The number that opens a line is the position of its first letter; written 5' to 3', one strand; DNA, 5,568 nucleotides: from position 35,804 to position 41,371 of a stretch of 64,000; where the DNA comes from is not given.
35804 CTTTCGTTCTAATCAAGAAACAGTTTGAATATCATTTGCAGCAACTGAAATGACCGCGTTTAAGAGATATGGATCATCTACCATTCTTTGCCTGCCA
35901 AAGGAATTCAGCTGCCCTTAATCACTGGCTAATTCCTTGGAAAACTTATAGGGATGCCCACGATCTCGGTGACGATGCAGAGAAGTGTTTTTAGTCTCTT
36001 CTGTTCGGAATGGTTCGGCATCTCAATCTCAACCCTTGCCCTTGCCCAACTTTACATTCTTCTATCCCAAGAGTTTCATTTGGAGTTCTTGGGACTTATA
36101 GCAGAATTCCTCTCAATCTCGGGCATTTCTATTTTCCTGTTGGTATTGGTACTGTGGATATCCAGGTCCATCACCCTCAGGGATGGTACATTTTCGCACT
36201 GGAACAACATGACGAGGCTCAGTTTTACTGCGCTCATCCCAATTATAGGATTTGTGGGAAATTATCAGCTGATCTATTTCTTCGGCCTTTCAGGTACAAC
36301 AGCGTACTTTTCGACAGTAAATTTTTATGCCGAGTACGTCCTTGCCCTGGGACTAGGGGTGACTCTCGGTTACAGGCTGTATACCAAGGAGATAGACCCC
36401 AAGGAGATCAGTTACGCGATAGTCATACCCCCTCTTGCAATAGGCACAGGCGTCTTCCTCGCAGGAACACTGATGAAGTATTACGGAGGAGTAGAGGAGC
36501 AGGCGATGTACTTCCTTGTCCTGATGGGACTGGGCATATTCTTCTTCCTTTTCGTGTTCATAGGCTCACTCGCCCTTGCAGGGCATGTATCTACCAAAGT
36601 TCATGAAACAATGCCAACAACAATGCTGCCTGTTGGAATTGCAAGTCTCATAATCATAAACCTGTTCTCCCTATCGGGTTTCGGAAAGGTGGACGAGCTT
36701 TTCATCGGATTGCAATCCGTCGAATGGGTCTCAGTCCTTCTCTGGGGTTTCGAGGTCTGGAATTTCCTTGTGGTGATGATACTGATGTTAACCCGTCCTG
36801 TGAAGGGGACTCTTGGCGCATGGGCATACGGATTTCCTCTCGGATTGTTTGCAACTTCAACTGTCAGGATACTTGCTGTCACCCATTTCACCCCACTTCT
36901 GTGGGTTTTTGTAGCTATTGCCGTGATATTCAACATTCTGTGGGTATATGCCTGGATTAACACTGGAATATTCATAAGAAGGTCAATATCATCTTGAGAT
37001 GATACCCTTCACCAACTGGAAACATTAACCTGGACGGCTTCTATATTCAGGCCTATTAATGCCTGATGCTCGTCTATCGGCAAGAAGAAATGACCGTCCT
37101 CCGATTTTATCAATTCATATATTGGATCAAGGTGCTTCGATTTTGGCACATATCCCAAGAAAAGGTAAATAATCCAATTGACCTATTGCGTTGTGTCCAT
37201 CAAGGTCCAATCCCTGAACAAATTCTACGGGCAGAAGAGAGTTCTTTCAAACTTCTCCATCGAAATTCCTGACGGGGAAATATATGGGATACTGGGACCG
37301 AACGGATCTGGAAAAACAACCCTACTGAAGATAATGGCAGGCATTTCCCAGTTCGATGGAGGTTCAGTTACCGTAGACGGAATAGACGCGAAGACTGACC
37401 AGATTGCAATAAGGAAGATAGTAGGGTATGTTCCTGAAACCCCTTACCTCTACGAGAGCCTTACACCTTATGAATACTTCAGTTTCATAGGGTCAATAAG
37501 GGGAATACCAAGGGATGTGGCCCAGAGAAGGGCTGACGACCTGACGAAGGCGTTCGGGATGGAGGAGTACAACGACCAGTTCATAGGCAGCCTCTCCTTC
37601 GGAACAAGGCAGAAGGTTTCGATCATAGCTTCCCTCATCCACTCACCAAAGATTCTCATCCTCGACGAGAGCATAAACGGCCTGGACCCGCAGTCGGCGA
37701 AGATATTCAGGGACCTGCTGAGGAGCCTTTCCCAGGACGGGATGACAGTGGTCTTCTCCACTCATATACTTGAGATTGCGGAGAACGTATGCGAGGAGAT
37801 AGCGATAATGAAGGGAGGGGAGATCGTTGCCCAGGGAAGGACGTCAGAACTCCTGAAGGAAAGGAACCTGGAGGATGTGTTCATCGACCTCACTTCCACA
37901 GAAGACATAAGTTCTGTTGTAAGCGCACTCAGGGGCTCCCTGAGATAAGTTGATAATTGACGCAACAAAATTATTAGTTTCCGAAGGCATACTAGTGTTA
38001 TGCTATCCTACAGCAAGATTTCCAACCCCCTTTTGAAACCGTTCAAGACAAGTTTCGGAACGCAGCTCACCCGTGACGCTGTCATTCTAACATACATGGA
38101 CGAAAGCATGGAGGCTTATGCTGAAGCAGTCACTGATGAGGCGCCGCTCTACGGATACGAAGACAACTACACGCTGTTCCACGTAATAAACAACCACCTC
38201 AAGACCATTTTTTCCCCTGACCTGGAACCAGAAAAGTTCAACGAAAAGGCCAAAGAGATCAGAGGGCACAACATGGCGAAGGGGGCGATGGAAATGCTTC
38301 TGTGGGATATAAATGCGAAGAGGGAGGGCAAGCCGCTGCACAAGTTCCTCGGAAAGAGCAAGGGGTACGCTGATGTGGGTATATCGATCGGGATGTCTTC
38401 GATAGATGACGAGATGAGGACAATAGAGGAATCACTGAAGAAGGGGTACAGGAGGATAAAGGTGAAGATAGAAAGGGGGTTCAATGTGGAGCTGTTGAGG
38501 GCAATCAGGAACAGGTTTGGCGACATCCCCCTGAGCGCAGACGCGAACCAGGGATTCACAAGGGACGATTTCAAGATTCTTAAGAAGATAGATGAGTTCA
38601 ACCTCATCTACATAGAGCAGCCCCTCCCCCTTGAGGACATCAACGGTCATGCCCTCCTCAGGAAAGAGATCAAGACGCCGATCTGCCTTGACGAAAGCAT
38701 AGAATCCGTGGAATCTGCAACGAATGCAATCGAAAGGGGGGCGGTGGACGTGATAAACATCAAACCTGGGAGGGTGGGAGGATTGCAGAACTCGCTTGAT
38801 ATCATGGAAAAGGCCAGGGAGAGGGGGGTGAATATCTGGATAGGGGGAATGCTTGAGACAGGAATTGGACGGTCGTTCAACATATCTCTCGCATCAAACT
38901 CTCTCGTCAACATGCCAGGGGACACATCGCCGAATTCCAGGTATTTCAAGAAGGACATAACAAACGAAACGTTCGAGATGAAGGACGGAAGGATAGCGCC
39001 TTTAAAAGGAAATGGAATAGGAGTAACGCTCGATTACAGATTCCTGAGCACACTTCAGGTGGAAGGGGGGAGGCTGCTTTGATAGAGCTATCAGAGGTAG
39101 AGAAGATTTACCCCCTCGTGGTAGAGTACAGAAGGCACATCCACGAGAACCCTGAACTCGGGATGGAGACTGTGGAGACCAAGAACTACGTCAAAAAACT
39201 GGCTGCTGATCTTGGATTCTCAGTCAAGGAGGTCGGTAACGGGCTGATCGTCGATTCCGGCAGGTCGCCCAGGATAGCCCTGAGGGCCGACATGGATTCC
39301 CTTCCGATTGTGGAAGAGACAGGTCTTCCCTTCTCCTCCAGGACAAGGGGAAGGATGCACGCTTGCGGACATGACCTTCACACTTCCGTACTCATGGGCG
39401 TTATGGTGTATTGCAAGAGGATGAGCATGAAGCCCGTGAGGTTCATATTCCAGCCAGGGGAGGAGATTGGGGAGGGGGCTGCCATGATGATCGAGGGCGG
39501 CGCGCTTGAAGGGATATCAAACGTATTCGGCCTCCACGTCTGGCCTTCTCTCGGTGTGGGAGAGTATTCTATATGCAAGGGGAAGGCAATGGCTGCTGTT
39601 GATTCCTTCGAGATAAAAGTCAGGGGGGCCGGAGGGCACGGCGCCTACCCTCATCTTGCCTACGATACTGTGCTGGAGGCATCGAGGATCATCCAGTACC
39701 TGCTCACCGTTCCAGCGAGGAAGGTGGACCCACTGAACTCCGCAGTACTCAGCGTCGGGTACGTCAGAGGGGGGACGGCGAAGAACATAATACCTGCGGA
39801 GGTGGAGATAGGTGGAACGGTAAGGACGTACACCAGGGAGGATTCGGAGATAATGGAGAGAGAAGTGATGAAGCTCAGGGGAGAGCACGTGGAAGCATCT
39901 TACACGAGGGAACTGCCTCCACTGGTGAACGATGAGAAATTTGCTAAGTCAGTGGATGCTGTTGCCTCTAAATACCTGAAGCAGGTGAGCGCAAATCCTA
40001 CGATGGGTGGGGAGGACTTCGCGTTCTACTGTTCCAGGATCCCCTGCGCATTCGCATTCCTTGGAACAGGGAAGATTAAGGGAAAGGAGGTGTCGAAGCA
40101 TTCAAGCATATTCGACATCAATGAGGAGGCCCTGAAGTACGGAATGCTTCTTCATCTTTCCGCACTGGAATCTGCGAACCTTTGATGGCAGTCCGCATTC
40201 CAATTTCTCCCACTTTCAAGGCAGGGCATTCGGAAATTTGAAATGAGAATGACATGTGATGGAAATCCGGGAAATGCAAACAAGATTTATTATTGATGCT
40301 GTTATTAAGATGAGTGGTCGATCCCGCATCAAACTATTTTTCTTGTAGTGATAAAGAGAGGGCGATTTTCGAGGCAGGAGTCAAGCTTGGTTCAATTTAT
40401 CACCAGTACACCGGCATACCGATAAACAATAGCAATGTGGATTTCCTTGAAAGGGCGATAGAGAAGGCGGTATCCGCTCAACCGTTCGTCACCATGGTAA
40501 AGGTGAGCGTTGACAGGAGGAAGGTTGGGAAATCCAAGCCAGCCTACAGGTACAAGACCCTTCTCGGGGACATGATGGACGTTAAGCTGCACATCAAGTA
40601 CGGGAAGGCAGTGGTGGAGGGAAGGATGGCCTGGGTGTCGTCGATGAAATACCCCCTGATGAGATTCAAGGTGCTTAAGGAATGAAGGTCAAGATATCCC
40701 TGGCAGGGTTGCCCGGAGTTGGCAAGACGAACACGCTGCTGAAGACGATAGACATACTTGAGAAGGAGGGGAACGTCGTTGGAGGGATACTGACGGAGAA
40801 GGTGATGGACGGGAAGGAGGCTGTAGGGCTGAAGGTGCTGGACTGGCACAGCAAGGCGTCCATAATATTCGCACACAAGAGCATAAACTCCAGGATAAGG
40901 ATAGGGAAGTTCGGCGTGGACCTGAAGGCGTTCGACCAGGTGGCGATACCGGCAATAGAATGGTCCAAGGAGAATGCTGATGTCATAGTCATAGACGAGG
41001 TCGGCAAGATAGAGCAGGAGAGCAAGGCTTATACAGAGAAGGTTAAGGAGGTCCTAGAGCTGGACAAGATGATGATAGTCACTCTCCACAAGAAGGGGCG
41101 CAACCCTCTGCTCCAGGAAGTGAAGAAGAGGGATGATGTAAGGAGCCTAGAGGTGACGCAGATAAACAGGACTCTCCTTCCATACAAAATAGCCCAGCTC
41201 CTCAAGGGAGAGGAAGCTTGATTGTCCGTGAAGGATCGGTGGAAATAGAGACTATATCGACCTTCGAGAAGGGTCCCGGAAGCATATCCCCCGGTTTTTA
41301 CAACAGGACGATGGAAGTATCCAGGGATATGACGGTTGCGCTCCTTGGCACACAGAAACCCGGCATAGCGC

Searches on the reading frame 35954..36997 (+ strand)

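Call 40: search_protein_families(library=pfam, proteins=[window:35954-36997:+], max_evalue=0.000001)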
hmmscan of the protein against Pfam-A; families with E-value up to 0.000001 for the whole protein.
window:35954-36997:+ (347 aa): 1 family
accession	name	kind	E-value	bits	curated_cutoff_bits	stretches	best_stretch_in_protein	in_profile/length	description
PF03595.22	SLAC1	-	2.8e-20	73.2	27.9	1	19-337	5-330/331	Voltage-dependent anion channel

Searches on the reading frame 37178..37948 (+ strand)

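Call 41: search_protein_families(library=pfam, proteins=[window:37178-37948:+], max_evalue=0.000001)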
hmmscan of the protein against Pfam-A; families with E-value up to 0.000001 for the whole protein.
window:37178-37948:+ (256 aa): 2 families
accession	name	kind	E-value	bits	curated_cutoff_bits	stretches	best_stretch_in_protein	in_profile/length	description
PF00005.33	ABC_tran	-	2.6e-29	103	25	1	23-166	1-136/137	ABC transporter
PF13304.12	AAA_21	-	2e-16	61.4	27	1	136-200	235-302/304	AAA domain, putative AbiEii toxin, Type IV TA system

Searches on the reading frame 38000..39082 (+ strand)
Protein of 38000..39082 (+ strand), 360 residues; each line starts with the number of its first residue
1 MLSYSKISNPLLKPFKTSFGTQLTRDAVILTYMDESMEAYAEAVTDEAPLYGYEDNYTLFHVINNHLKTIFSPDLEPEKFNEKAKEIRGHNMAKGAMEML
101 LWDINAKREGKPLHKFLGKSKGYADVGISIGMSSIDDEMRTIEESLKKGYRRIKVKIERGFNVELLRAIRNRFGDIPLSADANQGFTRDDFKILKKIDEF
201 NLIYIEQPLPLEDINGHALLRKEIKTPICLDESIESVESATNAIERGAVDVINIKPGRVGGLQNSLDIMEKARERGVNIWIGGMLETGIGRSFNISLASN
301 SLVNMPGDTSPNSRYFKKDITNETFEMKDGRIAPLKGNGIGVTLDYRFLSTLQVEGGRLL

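Call 41: search_protein_families(library=pfam, proteins=[window:38000-39082:+], max_evalue=0.000001)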
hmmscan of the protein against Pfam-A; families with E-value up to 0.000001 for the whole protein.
window:38000-39082:+ (360 aa): 2 families
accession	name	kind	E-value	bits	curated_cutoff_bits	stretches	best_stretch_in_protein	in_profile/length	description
PF13378.12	MR_MLE_C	-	7.2e-44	150.5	29.4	1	141-345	5-216/219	Enolase C-terminal domain-like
PF02746.21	MR_MLE_N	-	2.6e-07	31.3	22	1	11-118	12-117/117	Mandelate racemase / muconate lactonizing enzyme, N-terminal domain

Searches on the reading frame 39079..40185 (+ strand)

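Call 41: search_protein_families(library=pfam, proteins=[window:39079-40185:+], max_evalue=0.000001)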
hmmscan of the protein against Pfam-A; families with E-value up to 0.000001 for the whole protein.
window:39079-40185:+ (368 aa): 2 families
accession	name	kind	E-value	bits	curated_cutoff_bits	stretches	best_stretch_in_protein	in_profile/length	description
PF01546.33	Peptidase_M20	-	2.2e-38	132.7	24.6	1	67-363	1-204/206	Peptidase family M20/M25/M40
PF07687.19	M20_dimer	-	4.9e-11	43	21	1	176-270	8-102/107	Peptidase dimerisation domain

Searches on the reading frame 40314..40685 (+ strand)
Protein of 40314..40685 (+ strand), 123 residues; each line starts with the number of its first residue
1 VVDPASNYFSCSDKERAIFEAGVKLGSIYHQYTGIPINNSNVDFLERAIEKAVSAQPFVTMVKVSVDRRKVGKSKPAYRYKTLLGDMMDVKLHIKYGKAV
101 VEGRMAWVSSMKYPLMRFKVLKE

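Call 41: search_protein_families(library=pfam, proteins=[window:40314-40685:+], max_evalue=0.000001)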
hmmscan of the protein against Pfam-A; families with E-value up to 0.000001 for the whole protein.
window:40314-40685:+ (123 aa): 1 family
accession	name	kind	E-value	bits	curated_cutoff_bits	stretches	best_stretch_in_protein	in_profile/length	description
PF04038.17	DHNA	-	2.1e-40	138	25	1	12-118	1-107/108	Dihydroneopterin aldolase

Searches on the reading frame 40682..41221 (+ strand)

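Call 41: search_protein_families(library=pfam, proteins=[window:40682-41221:+], max_evalue=0.000001)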
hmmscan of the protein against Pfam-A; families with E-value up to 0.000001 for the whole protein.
window:40682-41221:+ (179 aa): 1 family
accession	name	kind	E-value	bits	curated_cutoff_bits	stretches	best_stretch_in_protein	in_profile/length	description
PF03266.21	NTPase_1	-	1.3e-42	145.9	23.9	1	4-170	1-167/168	NTPase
